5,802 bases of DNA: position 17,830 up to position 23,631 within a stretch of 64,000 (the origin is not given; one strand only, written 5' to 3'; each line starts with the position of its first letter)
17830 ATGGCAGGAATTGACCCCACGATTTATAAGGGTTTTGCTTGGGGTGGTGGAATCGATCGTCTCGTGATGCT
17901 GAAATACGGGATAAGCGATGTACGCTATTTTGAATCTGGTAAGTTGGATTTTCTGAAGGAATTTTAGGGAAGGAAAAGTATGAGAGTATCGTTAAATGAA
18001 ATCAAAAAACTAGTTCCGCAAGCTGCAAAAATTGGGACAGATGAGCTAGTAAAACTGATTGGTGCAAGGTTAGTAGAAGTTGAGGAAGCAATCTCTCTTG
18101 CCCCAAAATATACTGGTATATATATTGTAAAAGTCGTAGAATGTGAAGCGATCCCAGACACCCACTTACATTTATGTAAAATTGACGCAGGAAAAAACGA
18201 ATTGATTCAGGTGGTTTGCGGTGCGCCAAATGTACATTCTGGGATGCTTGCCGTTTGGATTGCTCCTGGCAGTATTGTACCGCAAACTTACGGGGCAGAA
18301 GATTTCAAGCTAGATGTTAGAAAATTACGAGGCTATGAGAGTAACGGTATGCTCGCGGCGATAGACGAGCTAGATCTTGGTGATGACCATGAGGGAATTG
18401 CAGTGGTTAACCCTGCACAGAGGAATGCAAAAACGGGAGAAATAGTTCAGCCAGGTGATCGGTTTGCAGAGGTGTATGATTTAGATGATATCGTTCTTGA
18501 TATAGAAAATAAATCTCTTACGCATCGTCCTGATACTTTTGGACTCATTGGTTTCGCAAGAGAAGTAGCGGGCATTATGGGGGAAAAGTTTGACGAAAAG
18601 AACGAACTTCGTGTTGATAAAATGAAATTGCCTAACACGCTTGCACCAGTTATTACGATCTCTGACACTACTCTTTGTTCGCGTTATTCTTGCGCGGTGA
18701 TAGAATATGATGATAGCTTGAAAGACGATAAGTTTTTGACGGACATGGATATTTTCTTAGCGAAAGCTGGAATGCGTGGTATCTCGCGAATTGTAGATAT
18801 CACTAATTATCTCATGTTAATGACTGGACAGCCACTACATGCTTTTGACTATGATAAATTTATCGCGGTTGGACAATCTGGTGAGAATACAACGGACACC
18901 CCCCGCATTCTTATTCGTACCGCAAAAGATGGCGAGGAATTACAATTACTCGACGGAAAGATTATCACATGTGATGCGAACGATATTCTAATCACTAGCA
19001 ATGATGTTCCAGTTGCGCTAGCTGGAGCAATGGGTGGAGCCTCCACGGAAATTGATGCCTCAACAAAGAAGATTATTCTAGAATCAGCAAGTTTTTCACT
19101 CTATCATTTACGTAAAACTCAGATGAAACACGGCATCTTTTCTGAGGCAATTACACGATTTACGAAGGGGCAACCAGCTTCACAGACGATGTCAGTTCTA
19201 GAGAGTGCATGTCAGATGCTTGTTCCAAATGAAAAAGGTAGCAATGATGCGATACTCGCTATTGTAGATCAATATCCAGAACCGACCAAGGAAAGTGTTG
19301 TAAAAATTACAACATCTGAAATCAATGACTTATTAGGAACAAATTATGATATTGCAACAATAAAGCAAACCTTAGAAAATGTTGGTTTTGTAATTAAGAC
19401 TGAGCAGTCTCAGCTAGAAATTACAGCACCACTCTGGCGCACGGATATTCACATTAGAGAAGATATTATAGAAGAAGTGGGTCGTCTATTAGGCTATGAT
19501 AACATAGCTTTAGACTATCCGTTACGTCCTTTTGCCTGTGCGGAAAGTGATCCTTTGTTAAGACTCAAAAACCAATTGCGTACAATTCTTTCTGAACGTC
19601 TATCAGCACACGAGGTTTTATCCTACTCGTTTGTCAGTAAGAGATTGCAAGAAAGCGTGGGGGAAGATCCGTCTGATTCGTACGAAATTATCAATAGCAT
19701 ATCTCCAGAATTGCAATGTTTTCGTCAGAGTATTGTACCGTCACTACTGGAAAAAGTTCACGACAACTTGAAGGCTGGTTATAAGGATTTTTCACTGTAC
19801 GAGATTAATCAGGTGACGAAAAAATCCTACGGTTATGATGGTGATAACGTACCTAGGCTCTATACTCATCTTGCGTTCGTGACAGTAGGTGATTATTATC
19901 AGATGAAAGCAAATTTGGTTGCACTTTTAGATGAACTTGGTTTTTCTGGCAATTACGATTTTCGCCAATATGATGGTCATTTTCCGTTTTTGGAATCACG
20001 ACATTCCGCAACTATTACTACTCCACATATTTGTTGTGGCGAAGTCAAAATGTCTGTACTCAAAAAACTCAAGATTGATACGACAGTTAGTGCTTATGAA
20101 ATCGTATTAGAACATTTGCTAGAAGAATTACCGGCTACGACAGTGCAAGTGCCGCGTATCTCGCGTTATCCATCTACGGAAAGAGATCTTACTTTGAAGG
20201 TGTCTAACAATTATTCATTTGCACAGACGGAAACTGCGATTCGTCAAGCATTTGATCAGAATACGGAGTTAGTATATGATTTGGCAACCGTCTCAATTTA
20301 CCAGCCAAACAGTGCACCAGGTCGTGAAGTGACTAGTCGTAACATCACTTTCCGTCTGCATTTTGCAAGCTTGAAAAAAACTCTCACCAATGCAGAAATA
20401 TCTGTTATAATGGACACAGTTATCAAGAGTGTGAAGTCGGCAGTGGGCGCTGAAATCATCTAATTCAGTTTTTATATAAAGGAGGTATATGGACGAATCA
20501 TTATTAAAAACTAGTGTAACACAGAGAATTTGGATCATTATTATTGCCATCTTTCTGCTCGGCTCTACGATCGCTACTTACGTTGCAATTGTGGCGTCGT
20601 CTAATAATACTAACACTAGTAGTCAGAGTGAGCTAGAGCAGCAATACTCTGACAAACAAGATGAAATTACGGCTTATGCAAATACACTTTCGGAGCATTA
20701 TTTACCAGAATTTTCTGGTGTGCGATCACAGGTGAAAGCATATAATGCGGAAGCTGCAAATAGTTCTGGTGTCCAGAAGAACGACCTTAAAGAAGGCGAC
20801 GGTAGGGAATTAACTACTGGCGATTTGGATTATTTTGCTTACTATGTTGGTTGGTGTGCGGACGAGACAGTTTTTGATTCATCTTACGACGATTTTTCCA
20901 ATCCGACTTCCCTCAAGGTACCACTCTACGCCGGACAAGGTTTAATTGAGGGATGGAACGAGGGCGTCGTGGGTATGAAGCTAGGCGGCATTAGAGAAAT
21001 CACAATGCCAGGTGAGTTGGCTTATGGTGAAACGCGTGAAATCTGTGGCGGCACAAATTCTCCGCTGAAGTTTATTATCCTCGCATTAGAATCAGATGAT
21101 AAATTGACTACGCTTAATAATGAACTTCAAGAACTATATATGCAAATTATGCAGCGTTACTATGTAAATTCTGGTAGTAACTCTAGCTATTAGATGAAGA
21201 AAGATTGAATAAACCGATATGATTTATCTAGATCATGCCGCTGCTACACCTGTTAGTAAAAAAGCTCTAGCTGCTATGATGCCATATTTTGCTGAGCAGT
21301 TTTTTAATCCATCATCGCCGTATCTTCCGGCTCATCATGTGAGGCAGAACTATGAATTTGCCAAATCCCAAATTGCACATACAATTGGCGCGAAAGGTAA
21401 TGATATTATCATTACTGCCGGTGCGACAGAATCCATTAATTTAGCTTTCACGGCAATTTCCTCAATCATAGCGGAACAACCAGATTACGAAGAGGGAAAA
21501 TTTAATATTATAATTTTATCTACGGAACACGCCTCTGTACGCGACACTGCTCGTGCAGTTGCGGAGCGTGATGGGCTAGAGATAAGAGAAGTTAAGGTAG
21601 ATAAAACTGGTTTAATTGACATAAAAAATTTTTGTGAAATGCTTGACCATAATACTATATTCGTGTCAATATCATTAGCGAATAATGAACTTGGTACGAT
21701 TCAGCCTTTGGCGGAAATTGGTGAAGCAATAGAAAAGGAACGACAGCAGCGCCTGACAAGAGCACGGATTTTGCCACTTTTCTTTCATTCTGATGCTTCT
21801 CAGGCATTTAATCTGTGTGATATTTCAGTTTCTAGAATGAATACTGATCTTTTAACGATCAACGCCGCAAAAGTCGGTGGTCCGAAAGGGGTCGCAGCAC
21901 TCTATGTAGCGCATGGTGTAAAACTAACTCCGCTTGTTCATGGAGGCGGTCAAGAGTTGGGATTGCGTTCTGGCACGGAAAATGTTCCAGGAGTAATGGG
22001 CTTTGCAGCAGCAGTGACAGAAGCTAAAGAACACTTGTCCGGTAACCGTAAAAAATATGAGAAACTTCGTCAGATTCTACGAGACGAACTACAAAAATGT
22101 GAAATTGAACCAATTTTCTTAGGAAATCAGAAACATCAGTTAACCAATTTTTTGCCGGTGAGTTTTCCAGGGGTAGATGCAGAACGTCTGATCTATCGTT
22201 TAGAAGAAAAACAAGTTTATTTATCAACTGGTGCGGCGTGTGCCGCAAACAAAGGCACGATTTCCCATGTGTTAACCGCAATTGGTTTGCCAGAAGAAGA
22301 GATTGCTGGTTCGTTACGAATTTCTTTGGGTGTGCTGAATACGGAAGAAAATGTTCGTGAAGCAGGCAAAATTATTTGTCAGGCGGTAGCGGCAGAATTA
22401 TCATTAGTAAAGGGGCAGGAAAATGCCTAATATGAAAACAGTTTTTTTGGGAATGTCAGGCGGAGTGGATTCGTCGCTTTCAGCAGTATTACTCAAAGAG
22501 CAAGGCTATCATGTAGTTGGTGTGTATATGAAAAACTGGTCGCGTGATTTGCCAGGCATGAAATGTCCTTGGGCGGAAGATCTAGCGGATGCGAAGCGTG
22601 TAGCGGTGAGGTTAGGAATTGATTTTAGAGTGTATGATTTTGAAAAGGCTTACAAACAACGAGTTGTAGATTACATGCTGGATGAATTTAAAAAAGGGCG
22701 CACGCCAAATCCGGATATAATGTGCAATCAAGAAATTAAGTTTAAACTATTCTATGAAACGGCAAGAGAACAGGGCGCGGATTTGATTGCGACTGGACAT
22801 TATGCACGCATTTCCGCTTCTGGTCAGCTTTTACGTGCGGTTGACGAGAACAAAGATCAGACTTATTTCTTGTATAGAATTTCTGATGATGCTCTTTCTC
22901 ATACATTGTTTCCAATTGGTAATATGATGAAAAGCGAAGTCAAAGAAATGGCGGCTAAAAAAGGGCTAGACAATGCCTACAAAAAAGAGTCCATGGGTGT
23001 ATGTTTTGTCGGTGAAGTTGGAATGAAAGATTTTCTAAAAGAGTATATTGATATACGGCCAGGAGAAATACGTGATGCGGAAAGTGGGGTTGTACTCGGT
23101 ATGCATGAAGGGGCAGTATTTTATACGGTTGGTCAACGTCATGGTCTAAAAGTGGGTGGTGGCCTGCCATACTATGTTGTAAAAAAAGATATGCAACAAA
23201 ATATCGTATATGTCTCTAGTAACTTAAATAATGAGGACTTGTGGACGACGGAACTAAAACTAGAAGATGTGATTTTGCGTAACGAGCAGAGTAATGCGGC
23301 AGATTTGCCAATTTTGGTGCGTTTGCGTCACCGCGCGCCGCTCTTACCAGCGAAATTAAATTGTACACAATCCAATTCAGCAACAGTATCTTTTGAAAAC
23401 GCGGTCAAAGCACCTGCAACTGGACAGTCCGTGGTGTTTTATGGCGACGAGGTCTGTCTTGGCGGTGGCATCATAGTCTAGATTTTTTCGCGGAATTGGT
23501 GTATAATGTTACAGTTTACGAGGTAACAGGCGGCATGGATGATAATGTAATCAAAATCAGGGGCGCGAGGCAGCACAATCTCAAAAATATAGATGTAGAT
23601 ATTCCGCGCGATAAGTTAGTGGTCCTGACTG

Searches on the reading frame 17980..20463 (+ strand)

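Call 70: search_protein_families(library=pfam, proteins=[window:17980-20463:+], max_evalue=0.000001)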
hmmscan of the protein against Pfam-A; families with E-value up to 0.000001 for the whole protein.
window:17980-20463:+ (827 aa): 5 families
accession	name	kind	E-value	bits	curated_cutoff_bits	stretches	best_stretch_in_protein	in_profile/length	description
PF03483.22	B3_4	-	9.1e-41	139.8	29.3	1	255-414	22-169/174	B3/4 domain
PF17759.6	tRNA_synthFbeta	-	9.3e-23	81.2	22.4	1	522-708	14-212/214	Phenylalanyl tRNA synthetase beta chain CLM domain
PF03484.21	B5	-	1.1e-17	64.4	28.6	1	441-506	1-67/67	tRNA synthetase B5 domain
PF03147.19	FDX-ACB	-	1.7e-13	51.3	31.1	1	728-826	1-93/94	Ferredoxin-fold anticodon binding domain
PF01588.26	tRNA_bind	-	1.9e-11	44.4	27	1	48-143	2-87/96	Putative tRNA binding domain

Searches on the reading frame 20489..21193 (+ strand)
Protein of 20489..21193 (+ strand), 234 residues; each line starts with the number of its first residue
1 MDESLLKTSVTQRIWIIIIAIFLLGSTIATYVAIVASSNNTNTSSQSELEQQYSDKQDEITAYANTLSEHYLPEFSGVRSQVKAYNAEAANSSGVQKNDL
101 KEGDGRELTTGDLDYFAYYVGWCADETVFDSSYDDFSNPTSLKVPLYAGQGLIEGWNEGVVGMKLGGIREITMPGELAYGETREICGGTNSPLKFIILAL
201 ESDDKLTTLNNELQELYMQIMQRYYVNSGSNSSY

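Call 70: search_protein_families(library=pfam, proteins=[window:20489-21193:+], max_evalue=0.000001)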
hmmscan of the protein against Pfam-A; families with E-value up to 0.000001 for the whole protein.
window:20489-21193:+ (234 aa): 1 family
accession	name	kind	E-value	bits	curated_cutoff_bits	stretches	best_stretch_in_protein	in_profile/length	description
PF00254.34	FKBP_C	-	5.3e-14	52.8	21.1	1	118-197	14-91/94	FKBP-type peptidyl-prolyl cis-trans isomerase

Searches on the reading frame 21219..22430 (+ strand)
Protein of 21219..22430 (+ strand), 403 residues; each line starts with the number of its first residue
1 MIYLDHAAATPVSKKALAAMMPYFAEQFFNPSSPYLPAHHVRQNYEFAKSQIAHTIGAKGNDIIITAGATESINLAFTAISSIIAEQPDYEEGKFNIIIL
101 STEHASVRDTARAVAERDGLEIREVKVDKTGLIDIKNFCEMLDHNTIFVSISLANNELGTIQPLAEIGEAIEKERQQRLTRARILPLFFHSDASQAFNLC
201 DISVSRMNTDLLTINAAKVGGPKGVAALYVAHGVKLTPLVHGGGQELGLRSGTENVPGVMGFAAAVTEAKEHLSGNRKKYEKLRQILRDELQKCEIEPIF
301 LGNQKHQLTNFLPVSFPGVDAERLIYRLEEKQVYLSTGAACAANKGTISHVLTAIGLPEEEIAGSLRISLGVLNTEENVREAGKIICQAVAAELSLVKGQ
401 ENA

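Call 70: search_protein_families(library=pfam, proteins=[window:21219-22430:+], max_evalue=0.000001)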
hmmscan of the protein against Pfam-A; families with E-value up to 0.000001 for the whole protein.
window:21219-22430:+ (403 aa): 1 family
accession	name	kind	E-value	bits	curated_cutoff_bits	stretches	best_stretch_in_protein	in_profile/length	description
PF00266.25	Aminotran_5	-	1.5e-55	189.1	21.5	1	2-380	1-369/371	Aminotransferase class-V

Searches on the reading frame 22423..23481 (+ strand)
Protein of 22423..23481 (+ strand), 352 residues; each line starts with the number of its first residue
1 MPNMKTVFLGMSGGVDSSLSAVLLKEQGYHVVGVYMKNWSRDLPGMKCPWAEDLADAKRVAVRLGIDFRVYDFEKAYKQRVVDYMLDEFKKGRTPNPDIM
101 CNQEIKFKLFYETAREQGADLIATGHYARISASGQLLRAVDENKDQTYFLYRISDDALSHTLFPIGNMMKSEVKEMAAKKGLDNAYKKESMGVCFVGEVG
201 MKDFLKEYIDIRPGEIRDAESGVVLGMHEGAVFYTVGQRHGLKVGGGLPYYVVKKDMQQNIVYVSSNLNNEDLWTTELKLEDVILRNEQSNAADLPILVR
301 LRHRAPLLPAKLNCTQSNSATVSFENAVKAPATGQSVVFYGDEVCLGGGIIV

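Call 70: search_protein_families(library=pfam, proteins=[window:22423-23481:+], max_evalue=0.000001)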
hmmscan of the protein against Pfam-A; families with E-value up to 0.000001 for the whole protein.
window:22423-23481:+ (352 aa): 4 families
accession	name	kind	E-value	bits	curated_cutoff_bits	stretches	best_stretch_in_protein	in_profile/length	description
PF03054.22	tRNA_Me_trans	-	5.7e-76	255.1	20.6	1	6-197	2-201/202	tRNA methyl transferase HUP domain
PF20259.3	tRNA_Me_trans_M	-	4.2e-23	81.1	27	1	202-265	1-65/66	tRNA methyl transferase PRC-barrel domain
PF20258.4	tRNA_Me_trans_C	-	2.4e-15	57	20.6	1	277-351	3-77/77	Aminomethyltransferase beta-barrel domain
PF02540.23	NAD_synthase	-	1.9e-07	30.9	21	0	4-126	18-129/242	NAD synthase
